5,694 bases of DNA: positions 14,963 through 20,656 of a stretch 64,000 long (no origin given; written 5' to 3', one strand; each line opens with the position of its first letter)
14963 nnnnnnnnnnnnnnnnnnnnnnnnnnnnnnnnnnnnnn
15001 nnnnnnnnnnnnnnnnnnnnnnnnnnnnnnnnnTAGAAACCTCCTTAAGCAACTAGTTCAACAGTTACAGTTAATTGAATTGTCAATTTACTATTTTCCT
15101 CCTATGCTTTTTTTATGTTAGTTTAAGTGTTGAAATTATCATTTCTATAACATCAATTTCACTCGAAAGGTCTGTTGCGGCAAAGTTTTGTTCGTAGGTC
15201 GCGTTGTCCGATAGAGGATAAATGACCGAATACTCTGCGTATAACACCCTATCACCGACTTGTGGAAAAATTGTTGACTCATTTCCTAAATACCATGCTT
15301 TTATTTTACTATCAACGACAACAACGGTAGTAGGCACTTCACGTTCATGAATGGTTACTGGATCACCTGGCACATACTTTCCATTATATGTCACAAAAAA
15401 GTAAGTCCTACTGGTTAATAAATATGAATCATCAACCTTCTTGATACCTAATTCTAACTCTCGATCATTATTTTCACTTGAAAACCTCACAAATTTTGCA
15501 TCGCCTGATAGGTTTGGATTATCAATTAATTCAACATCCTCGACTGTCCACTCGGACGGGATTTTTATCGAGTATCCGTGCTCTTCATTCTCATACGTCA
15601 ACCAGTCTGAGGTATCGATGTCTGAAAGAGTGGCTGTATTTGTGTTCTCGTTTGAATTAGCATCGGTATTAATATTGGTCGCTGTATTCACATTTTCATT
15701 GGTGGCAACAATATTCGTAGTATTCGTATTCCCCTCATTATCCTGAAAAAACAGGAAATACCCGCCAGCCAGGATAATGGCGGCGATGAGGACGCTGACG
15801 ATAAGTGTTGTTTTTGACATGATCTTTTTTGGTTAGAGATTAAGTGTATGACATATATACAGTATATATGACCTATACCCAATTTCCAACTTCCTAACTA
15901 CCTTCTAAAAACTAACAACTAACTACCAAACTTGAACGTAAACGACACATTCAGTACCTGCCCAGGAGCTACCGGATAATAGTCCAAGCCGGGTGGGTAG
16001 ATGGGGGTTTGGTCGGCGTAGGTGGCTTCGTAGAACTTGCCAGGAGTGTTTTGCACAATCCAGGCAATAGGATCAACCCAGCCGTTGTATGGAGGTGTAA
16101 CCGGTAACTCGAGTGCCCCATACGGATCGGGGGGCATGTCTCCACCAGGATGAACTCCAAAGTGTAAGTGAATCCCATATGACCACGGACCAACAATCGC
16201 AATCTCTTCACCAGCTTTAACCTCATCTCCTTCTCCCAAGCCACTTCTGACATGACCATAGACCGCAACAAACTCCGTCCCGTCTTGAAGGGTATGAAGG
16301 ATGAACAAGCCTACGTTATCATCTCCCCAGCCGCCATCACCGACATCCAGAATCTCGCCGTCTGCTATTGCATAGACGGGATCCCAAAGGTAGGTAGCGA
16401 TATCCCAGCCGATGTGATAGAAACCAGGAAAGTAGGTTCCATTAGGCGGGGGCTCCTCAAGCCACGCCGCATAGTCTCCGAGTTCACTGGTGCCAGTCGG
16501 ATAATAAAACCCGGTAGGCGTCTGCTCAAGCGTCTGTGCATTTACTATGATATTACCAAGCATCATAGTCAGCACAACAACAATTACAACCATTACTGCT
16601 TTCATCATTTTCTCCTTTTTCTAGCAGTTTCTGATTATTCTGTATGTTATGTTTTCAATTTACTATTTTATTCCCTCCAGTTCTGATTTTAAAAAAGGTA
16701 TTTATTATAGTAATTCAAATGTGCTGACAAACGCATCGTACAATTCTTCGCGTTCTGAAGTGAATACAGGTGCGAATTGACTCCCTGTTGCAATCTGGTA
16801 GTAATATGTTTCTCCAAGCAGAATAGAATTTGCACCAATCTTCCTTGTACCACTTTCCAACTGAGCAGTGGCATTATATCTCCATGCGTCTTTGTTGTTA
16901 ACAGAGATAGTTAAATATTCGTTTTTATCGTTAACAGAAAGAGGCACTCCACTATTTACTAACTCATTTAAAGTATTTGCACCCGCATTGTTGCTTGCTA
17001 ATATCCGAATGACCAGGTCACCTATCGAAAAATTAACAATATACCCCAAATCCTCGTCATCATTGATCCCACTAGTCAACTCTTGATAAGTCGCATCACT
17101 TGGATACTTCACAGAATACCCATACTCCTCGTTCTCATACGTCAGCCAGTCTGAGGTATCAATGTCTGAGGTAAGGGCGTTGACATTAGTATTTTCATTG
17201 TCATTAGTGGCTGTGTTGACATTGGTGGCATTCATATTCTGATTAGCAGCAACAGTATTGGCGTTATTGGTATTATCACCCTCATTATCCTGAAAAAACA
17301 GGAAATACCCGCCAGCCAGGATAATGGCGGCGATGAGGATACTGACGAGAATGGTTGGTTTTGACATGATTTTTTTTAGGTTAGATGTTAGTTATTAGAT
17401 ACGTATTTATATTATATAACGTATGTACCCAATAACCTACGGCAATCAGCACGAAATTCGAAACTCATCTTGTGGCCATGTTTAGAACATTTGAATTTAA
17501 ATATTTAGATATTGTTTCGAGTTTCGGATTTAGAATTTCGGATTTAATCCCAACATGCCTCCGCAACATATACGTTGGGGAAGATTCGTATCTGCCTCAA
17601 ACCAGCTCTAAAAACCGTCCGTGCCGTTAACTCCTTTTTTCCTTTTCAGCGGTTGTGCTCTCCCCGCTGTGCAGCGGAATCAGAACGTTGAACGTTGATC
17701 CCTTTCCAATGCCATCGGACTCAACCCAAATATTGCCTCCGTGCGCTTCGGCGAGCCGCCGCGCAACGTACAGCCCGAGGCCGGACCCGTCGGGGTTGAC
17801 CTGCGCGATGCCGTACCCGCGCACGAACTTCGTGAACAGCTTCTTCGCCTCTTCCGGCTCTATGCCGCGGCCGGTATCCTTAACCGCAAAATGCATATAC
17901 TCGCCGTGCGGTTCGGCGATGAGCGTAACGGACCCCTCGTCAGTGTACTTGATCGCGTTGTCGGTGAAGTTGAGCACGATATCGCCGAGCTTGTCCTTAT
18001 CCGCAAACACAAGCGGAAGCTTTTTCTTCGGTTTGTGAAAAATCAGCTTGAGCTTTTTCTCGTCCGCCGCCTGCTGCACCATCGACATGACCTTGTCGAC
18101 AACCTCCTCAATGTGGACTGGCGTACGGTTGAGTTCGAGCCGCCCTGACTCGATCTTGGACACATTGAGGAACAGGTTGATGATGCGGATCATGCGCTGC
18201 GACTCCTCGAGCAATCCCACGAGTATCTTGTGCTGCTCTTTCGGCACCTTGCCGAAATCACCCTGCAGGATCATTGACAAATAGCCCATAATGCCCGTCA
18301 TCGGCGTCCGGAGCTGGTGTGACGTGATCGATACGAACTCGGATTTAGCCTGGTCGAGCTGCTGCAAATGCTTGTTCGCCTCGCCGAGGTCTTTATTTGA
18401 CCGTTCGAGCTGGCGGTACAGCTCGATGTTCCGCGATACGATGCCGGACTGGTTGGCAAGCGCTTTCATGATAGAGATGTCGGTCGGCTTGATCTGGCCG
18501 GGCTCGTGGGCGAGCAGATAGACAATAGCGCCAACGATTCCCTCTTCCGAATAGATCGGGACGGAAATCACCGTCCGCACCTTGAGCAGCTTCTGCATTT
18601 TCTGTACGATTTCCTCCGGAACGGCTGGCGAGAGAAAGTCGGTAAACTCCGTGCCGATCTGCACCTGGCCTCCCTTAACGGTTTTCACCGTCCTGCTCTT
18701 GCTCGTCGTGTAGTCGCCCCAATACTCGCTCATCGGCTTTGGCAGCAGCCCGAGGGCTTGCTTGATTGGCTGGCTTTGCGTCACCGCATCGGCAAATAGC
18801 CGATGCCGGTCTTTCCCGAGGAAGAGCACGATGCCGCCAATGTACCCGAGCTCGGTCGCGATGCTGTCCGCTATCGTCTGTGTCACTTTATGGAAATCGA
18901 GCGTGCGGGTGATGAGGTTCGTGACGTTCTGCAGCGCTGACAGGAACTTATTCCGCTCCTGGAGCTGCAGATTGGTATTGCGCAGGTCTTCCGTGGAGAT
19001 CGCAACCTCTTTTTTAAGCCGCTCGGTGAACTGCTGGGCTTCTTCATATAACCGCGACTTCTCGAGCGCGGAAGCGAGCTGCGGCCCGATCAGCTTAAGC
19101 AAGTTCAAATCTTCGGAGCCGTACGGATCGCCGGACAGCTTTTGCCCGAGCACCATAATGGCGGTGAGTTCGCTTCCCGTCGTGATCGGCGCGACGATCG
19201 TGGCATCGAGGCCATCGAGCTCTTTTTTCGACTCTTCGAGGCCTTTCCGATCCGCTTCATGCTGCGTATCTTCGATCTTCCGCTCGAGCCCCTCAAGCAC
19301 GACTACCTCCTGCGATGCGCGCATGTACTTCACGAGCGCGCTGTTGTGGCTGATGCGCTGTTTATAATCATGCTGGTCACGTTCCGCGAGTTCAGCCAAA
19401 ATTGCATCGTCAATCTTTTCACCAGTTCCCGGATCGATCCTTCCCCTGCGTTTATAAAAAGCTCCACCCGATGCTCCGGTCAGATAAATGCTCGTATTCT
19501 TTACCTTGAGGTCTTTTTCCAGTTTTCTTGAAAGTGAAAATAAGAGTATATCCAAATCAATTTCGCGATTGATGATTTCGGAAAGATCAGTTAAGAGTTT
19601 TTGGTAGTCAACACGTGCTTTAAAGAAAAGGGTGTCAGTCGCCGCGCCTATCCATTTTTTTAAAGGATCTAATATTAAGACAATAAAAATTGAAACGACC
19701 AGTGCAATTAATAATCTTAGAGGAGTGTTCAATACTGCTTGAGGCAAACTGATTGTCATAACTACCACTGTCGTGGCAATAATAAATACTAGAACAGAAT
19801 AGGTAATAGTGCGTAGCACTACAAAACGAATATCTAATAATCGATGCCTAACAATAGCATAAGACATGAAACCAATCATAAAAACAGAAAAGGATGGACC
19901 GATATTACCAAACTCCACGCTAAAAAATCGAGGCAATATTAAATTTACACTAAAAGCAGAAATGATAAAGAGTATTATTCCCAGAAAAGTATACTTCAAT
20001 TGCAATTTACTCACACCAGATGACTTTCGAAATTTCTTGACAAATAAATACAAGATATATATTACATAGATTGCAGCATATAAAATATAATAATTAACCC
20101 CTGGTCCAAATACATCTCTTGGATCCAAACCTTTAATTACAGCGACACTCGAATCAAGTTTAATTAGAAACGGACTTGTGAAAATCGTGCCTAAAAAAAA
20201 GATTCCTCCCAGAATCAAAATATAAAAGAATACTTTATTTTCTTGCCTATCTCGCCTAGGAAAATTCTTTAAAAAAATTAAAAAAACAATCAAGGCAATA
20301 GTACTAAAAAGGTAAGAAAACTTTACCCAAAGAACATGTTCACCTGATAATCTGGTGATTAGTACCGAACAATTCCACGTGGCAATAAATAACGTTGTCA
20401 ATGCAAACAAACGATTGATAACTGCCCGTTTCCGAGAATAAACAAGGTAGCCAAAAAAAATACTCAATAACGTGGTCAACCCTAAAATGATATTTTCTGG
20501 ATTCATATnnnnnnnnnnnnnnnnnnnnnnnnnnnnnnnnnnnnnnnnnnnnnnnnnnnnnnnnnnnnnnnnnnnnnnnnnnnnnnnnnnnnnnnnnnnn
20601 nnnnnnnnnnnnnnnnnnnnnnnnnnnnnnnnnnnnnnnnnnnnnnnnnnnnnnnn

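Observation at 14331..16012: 82-bp exact direct repeat: the M23 peptidase C-terminus is a transplanted fragment of the CHAP giant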

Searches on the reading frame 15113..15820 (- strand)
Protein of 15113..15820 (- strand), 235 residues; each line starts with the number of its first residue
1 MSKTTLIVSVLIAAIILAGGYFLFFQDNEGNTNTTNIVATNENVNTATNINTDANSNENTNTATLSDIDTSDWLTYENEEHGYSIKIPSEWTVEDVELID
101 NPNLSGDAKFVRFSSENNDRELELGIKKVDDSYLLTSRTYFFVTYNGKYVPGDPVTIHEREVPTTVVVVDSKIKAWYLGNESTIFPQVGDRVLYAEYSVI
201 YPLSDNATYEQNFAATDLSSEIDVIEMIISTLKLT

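Call 8: search_protein_families(library=pfam, proteins=[window:15113-15820:-], max_evalue=0.01)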
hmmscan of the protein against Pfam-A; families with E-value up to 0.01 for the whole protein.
window:15113-15820:- (235 aa): 1 family
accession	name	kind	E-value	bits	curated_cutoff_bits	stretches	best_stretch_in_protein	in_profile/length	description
PF18933.6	PsbP_2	-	0.0013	19.2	27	1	42-97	13-68/184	PsbP-like protein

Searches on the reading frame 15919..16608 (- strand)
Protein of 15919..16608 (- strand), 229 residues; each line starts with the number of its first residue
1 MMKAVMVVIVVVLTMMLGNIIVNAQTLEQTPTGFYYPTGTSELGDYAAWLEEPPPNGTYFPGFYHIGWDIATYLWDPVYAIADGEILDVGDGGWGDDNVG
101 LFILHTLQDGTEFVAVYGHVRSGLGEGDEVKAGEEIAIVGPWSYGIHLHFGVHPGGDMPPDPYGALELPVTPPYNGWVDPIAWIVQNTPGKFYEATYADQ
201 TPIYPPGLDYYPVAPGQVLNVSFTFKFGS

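Call 8: search_protein_families(library=pfam, proteins=[window:15919-16608:-], max_evalue=0.01)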
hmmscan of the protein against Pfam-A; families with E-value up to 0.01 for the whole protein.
window:15919-16608:- (229 aa): 1 family
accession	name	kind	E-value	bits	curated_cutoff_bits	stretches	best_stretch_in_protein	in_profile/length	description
PF01551.29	Peptidase_M23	-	2.6e-12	47.2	28.7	1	64-156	2-91/96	Peptidase family M23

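Call 17: find_encoding_contigs(protein=window:15919-16608:-, flank=10000, max_places=10)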
Protein window:15919-16608:- (229 aa): no gene with exactly this product is on record in the collection.

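Call 19: find_homologous_proteins(query=window:15919-16608:-)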
Query window:15919-16608:- (229 aa): 8 proteins with E <= 0.001 among 211 candidates.
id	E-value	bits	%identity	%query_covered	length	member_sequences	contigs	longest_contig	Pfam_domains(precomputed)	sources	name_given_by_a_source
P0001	6.8e-151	519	100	98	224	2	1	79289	PF01551.30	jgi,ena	-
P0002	7.1e-117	408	82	97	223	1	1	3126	PF01551.30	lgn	-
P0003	2.9e-57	212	54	78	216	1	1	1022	PF01551.30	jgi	jgi:murein DD-endopeptidase MepM/ murein hydrolase activator NlpD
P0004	1.3e-44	171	47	82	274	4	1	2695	PF01551.30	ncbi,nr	ncbi:MAG: peptidoglycan DD-metalloendopeptidase family protein, partial [Candidatus Komeilibacteria 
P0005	1.9e-44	170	50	75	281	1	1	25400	PF01551.30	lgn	-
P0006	1.1e-42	164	49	73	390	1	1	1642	PF01551.30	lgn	-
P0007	2.9e-26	111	41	71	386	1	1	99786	PF01551.30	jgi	jgi:murein DD-endopeptidase MepM/ murein hydrolase activator NlpD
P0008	3.7e-17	81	33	83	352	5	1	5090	PF01551.30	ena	-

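Call 21: find_encoding_contigs(protein=P0002, flank=10000)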
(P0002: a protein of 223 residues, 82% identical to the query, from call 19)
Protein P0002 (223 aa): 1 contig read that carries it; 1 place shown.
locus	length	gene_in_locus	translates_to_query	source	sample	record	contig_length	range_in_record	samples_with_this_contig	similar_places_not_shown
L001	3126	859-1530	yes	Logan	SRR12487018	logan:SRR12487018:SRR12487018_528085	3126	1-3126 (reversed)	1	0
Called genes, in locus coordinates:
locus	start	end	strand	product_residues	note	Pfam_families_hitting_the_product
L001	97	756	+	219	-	-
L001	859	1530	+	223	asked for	PF01551:Peptidase_M23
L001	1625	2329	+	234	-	-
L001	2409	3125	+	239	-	?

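Call 22: find_encoding_contigs(protein=P0001, flank=10000)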
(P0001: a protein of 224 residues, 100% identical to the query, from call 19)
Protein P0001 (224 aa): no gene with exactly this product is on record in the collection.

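Call 26: find_related_loci(query=window:15919-16608:-, collection=genome_contigs, flank=10000)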
Query window:15919-16608:- (229 aa) in genome_contigs; peptide patterns used: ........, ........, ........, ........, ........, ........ (x = any residue, [..] = any of these).
220 stretches matched a pattern; 2 encode a relative of the query (tblastn E <= 1e-3); 2 distinct loci.
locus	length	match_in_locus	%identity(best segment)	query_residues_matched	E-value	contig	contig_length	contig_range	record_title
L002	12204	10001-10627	32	2-189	1e-22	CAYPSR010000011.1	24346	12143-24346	MAG TPA_asm: uncultured Candidatus Saccharibacteria bacterium isolate SRP178699_co1_179 genome assembly, contig: NODE_23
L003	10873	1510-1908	28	43-196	1e-8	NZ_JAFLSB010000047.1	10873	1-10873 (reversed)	MAG: Helicobacter sp. isolate HAN016 Seq47, whole genome shotgun sequence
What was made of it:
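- Tried and rejected: The GTDB species-representative scan with the M23 protein gave only two distant hits, from Saccharibacteria and Helicobacter MAGs (call 26).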

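Call 28: find_related_loci(query=A1, collection=metagenome_contigs, flank=10000)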
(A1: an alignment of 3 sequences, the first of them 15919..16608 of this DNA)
Query A1 (229 aa) in metagenome_contigs; peptide patterns used: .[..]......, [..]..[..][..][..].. (x = any residue, [..] = any of these).
196 stretches matched a pattern; 37 encode a relative of the query (tblastn E <= 1e-3); 37 distinct loci.
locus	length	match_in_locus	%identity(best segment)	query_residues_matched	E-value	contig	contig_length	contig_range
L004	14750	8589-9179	47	2-190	2e-47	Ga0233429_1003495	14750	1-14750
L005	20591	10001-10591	47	2-190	2e-47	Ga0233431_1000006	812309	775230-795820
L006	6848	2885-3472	47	2-189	4e-47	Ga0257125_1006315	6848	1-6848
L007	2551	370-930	45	1-189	4e-45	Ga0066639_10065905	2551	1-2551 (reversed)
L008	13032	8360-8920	44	1-189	3e-43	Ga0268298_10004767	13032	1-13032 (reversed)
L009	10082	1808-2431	40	7-189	2e-43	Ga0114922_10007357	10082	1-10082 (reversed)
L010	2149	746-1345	40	10-189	2e-38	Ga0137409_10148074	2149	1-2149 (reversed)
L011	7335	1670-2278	39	1-189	9e-37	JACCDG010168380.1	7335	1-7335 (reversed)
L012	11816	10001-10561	39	2-190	1e-36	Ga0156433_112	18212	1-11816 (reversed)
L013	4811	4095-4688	40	2-189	7e-35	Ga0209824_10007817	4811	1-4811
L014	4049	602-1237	37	1-189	9e-34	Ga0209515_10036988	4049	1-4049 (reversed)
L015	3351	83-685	41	14-184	1e-31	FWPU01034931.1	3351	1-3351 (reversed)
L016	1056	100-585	41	1-159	2e-32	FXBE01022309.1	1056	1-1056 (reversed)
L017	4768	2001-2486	41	1-159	1e-31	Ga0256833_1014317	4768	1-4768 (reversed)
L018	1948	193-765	37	3-189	3e-30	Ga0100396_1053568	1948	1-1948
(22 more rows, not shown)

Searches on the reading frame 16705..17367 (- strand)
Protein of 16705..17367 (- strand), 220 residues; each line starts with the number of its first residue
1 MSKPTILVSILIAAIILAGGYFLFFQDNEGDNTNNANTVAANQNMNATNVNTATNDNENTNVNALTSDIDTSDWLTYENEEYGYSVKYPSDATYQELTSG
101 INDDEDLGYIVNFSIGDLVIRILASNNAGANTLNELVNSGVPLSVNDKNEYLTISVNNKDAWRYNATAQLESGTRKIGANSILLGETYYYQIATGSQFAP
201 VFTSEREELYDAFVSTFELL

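Call 8: search_protein_families(library=pfam, proteins=[window:16705-17367:-], max_evalue=0.01)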
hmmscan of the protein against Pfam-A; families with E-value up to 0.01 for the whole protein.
window:16705-17367:- (220 aa): 1 family
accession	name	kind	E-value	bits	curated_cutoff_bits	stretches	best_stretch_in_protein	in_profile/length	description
PF18933.6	PsbP_2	-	0.0051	17.3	27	0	51-99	21-69/184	PsbP-like protein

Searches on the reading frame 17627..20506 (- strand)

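Call 8: search_protein_families(library=pfam, proteins=[window:17627-20506:-], max_evalue=0.01)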
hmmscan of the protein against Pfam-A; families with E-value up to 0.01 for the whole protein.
window:17627-20506:- (959 aa): 7 families
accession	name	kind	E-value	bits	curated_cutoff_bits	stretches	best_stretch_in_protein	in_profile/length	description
PF02518.31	HATPase_c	-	3.7e-25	88.9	26.4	1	836-946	2-110/111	Histidine kinase-, DNA gyrase B-, and HSP90-like ATPase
PF00512.31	HisKA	-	2.2e-17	63.3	26.9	1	720-788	1-66/66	His Kinase A (phospho-acceptor) domain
PF16927.11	HisKA_7TM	-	3.1e-14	53.8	28.6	1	8-226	2-222/224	N-terminal 7TM region of histidine kinase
PF13185.12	GAF_2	-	2.9e-10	40.9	28.6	2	402-482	60-136/136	GAF domain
PF01590.32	GAF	-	7.8e-10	39.8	22.4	1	318-481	2-133/133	GAF domain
PF13492.12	GAF_3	-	4.2e-08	34.1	27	1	428-482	75-128/129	GAF domain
PF13581.12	HATPase_c_2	-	0.0034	17.8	27.4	1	850-920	42-110/127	Histidine kinase-like ATPase domain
